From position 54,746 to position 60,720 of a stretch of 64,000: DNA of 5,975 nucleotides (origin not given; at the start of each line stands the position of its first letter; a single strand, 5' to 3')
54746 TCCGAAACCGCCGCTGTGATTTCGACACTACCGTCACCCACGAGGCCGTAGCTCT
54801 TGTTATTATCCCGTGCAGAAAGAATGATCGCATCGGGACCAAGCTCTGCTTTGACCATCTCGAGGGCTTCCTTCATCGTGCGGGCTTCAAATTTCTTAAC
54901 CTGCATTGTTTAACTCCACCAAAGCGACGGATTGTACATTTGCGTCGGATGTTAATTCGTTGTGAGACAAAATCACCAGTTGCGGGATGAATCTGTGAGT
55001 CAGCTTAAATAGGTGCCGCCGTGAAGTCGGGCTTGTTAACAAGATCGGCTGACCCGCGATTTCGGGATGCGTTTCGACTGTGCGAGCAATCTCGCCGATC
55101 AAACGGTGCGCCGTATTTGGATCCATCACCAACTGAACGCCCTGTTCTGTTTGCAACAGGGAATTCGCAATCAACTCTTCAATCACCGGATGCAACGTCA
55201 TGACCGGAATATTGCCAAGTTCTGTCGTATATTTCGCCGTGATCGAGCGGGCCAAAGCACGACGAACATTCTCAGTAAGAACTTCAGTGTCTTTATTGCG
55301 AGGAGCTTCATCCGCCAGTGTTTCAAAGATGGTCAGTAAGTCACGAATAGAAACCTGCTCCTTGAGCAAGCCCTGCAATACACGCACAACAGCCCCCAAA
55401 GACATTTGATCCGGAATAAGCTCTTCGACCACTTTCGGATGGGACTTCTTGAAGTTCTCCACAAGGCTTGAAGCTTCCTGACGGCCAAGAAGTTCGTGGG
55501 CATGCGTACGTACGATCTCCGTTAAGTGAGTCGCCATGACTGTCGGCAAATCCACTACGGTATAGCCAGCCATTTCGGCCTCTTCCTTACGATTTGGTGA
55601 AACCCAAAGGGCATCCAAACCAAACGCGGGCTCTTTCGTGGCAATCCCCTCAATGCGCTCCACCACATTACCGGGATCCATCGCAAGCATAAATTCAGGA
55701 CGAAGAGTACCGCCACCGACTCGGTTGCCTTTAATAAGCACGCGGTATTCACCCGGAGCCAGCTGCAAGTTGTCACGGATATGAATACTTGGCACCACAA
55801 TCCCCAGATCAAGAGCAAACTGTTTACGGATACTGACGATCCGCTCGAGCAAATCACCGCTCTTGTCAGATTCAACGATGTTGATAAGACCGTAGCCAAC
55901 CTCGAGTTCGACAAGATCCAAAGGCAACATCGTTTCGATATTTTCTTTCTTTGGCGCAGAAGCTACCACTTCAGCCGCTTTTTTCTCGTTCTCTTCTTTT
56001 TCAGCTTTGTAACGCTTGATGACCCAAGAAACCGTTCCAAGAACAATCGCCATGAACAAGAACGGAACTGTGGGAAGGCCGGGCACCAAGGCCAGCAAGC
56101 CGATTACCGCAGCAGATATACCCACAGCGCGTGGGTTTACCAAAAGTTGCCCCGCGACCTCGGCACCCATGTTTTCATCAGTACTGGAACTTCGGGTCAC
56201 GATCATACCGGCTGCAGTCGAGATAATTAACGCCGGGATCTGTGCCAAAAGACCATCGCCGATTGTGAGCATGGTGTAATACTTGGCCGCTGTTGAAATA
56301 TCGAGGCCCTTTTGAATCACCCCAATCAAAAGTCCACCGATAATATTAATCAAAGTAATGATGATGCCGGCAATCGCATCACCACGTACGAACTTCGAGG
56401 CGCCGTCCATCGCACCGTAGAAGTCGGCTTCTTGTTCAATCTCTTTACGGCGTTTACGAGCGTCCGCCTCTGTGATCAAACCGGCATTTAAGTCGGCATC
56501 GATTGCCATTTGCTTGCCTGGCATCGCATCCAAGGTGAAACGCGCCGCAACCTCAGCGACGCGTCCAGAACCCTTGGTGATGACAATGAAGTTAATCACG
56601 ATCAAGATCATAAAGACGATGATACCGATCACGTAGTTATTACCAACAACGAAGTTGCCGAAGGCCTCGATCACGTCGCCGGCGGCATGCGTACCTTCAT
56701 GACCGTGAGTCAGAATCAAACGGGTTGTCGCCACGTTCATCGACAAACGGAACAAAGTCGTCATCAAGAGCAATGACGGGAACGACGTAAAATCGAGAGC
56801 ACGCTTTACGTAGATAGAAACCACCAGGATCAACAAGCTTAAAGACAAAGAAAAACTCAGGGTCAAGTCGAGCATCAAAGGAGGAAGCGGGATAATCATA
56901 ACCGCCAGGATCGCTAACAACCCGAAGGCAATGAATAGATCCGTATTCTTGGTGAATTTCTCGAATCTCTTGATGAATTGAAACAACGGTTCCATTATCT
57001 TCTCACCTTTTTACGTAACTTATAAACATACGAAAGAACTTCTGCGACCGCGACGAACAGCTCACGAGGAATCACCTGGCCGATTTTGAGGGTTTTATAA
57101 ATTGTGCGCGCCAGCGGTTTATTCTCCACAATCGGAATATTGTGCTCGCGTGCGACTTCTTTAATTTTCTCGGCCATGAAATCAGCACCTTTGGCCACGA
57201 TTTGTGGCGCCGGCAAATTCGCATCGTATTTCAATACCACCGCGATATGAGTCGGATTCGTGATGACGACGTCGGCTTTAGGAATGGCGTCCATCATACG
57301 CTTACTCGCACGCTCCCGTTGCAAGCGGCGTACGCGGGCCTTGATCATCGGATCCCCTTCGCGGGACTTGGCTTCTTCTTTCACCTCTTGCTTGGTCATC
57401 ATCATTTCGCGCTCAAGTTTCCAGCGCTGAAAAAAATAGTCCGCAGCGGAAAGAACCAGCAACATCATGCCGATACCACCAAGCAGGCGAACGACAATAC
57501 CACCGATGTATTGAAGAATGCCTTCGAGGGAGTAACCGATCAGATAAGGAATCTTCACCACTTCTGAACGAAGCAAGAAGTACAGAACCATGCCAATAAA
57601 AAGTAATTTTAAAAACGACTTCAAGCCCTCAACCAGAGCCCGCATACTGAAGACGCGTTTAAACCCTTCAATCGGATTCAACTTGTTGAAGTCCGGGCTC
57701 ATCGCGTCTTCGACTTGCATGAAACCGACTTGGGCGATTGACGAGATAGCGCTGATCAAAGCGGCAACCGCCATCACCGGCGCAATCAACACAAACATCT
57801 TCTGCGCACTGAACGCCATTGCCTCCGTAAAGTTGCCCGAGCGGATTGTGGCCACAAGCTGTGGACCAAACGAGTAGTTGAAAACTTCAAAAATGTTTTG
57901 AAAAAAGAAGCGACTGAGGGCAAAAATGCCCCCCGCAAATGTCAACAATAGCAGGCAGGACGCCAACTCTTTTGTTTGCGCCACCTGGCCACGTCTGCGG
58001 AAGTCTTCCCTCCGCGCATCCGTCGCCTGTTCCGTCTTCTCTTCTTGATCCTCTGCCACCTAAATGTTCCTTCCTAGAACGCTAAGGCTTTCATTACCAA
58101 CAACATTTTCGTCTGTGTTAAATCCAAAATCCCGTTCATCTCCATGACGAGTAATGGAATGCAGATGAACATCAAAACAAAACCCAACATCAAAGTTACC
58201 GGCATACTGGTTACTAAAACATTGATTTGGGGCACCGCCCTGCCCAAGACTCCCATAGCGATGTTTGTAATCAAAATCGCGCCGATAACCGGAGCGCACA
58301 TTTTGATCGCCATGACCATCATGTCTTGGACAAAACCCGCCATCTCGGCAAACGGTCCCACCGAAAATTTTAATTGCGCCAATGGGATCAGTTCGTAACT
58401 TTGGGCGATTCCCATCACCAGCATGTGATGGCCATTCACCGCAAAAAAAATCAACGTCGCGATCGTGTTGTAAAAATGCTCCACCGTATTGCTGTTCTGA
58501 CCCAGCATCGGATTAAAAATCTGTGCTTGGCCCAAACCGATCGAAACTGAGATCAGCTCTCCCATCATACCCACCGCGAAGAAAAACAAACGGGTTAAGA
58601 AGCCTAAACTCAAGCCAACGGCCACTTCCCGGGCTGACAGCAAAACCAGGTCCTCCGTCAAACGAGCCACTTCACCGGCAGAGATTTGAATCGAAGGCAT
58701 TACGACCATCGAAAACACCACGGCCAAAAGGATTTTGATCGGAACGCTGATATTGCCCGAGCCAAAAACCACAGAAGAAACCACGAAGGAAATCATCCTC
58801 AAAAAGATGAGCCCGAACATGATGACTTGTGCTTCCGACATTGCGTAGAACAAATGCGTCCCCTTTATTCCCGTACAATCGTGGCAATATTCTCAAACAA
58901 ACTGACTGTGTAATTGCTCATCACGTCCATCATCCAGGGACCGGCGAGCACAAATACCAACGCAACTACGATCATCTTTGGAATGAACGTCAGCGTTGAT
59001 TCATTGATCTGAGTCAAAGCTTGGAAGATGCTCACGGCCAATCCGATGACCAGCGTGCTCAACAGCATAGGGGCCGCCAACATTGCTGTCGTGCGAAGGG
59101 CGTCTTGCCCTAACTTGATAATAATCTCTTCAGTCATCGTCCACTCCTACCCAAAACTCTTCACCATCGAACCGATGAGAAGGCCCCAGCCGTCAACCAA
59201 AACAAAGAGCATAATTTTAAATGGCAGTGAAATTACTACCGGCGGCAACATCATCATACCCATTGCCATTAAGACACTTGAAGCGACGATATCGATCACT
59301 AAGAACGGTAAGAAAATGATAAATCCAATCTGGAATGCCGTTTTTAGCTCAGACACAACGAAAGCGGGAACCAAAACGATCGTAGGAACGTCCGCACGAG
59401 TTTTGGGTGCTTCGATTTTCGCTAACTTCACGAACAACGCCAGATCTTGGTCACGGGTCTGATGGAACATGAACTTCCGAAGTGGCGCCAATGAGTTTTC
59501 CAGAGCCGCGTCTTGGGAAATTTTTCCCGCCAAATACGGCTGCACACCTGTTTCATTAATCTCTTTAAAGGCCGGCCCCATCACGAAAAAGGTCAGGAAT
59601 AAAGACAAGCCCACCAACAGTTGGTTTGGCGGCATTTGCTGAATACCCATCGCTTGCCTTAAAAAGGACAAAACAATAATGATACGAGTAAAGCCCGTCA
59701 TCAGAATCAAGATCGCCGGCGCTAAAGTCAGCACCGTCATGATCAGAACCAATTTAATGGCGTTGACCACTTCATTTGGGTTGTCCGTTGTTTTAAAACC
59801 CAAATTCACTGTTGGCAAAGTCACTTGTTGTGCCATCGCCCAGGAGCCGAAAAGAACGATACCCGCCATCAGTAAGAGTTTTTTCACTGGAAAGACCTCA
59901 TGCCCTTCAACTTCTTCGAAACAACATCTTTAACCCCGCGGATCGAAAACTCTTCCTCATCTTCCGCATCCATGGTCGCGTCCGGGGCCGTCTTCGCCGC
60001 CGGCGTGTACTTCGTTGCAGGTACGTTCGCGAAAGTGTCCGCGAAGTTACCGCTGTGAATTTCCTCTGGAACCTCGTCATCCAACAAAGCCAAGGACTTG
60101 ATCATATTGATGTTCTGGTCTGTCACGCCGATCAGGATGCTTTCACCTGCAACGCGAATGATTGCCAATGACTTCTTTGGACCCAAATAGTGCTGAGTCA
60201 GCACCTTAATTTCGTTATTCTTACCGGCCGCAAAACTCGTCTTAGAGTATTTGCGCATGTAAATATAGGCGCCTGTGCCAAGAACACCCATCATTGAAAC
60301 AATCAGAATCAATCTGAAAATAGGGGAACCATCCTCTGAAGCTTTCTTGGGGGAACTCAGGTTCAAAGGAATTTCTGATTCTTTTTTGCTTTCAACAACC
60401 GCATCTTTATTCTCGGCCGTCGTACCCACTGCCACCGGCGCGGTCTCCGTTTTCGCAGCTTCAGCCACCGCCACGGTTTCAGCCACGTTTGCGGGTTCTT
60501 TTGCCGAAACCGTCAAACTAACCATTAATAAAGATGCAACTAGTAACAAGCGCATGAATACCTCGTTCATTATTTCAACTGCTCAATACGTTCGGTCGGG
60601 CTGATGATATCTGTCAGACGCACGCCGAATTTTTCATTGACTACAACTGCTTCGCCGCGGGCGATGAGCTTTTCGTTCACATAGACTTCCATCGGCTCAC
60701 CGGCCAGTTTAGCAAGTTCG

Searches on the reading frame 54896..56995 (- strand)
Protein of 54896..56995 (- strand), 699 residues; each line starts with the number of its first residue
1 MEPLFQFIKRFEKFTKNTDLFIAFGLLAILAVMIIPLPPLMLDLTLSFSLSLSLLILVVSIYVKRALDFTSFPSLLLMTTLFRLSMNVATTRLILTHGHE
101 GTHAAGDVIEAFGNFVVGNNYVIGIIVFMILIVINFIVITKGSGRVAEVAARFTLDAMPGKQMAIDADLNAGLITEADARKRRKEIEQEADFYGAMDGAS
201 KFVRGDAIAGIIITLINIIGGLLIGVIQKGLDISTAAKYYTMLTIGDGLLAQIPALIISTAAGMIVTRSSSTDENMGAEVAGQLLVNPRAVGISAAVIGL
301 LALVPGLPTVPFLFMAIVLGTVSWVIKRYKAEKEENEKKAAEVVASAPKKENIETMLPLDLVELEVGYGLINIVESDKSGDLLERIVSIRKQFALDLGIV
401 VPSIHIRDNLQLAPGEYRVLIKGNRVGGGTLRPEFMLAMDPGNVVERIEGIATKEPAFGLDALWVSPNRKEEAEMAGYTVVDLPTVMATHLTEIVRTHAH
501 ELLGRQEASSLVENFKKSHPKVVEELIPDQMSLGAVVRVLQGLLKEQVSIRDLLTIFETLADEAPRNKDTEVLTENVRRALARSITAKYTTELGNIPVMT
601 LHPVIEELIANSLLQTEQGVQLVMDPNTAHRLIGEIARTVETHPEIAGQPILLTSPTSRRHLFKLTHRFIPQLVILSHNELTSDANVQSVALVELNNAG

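Call 98: search_protein_families(library=pfam, proteins=[window:54896-56995:-], max_evalue=0.00001)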
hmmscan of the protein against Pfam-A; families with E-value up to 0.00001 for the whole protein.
window:54896-56995:- (699 aa): 1 family
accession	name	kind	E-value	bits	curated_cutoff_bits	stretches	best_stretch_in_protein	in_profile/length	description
PF00771.25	FHIPEP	-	7e-278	924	29.1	1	29-685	1-656/657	FHIPEP family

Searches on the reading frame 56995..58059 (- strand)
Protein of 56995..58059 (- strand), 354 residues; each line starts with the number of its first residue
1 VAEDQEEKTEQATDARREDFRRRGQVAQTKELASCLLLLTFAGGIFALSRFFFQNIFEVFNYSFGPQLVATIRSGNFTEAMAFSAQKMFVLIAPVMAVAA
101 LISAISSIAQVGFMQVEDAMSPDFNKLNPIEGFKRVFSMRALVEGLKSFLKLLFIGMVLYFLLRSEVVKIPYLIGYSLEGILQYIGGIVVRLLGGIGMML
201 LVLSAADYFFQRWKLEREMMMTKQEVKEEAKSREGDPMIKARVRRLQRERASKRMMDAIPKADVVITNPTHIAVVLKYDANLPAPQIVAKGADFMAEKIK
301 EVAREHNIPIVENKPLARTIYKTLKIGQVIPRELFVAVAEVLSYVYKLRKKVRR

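Call 98: search_protein_families(library=pfam, proteins=[window:56995-58059:-], max_evalue=0.00001)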
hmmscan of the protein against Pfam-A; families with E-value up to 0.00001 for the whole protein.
window:56995-58059:- (354 aa): 1 family
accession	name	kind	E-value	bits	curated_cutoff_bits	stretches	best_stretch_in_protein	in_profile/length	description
PF01312.24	Bac_export_2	-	1.5e-121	406.2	24.4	1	6-345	1-335/335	FlhB HrpN YscU SpaS Family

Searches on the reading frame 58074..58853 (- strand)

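Call 98: search_protein_families(library=pfam, proteins=[window:58074-58853:-], max_evalue=0.00001)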
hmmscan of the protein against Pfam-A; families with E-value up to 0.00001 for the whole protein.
window:58074-58853:- (259 aa): 1 family
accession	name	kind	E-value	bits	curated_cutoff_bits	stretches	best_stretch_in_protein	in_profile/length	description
PF01311.25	Bac_export_1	-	1.8e-58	198.3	27.8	1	11-243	2-227/230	Bacterial export proteins, family 1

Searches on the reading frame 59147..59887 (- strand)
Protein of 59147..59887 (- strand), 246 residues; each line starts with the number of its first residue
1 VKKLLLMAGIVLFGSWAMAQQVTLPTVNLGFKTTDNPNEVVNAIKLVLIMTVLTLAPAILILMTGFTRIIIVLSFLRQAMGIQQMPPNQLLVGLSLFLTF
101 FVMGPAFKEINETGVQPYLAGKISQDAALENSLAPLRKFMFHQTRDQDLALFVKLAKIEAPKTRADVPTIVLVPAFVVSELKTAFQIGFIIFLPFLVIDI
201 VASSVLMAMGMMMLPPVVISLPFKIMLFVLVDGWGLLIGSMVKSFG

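Call 98: search_protein_families(library=pfam, proteins=[window:59147-59887:-], max_evalue=0.00001)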
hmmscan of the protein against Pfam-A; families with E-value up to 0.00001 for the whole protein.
window:59147-59887:- (246 aa): 1 family
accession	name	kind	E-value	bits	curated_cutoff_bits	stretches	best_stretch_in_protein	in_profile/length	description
PF00813.25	FliP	-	1.7e-82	276.4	26.9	1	49-240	1-190/191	FliP family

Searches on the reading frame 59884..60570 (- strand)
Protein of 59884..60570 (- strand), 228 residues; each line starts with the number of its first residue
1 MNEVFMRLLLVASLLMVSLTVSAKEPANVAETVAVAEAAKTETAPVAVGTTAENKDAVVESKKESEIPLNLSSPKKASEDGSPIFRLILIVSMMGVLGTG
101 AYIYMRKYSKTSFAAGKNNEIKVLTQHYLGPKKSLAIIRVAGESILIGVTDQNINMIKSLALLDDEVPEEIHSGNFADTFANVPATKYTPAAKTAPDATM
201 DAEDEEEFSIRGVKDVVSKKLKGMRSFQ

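Call 98: search_protein_families(library=pfam, proteins=[window:59884-60570:-], max_evalue=0.00001)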
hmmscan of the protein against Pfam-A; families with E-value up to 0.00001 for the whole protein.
window:59884-60570:- (228 aa): 1 family
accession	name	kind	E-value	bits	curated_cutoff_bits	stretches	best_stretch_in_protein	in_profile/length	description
PF04347.18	FliO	-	1.6e-14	54.2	22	1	106-181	4-87/91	Flagellar biosynthesis protein, FliO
